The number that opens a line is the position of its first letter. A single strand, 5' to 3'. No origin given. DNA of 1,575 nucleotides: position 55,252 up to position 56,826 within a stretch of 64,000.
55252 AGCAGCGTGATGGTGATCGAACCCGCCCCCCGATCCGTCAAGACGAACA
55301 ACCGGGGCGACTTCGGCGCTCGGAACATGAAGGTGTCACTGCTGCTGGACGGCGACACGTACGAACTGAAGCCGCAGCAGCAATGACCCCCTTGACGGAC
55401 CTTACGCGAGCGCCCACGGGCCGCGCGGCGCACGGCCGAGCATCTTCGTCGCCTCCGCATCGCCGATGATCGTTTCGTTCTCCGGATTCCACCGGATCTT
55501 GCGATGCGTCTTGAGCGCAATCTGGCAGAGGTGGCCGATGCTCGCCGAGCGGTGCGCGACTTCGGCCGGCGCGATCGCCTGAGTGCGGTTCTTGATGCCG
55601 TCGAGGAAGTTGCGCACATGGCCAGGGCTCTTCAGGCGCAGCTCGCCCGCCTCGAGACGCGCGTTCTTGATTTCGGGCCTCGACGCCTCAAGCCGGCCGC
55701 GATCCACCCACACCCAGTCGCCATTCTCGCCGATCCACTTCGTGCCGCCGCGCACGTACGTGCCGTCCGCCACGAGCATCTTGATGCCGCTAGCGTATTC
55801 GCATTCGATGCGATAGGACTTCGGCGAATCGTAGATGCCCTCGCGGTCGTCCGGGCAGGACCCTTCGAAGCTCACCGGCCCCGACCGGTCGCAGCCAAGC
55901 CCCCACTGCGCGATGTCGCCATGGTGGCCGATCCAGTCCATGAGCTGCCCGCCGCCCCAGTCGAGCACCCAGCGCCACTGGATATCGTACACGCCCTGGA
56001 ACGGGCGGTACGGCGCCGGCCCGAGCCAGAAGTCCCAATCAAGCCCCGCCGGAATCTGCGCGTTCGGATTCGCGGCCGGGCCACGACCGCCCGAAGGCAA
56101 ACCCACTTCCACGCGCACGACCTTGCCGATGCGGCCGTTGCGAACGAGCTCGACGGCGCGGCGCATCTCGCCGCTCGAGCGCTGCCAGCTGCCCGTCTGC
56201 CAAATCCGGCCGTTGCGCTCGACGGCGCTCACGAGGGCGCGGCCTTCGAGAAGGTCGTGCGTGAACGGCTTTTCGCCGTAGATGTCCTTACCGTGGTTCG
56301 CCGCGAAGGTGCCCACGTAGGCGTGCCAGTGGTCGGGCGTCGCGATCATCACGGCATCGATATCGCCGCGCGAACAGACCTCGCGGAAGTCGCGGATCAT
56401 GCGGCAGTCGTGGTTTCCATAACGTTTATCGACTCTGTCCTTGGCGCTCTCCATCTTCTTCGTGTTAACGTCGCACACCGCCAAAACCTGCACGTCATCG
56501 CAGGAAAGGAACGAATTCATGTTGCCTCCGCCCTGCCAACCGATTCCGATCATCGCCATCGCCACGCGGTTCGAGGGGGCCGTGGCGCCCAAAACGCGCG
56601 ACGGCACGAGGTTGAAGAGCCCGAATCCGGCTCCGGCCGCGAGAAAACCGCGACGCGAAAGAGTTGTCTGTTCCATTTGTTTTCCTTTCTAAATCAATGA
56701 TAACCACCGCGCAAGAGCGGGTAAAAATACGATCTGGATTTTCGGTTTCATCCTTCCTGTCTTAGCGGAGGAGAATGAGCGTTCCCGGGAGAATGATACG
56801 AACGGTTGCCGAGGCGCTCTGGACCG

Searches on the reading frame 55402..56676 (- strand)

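Call 82: search_protein_families(library=pfam, proteins=[window:55402-56676:-], max_evalue=0.00001)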
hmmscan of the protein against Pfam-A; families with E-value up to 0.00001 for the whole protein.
window:55402-56676:- (424 aa): 2 families
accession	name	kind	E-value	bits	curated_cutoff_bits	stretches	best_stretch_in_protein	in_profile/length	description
PF19051.5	GFO_IDH_MocA_C2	-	1.3e-22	81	23.3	1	203-422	43-253/254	Oxidoreductase family, C-terminal alpha/beta domain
PF01408.29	GFO_IDH_MocA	-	3.3e-13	50.8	24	1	40-162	3-119/120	Oxidoreductase family, NAD-binding Rossmann fold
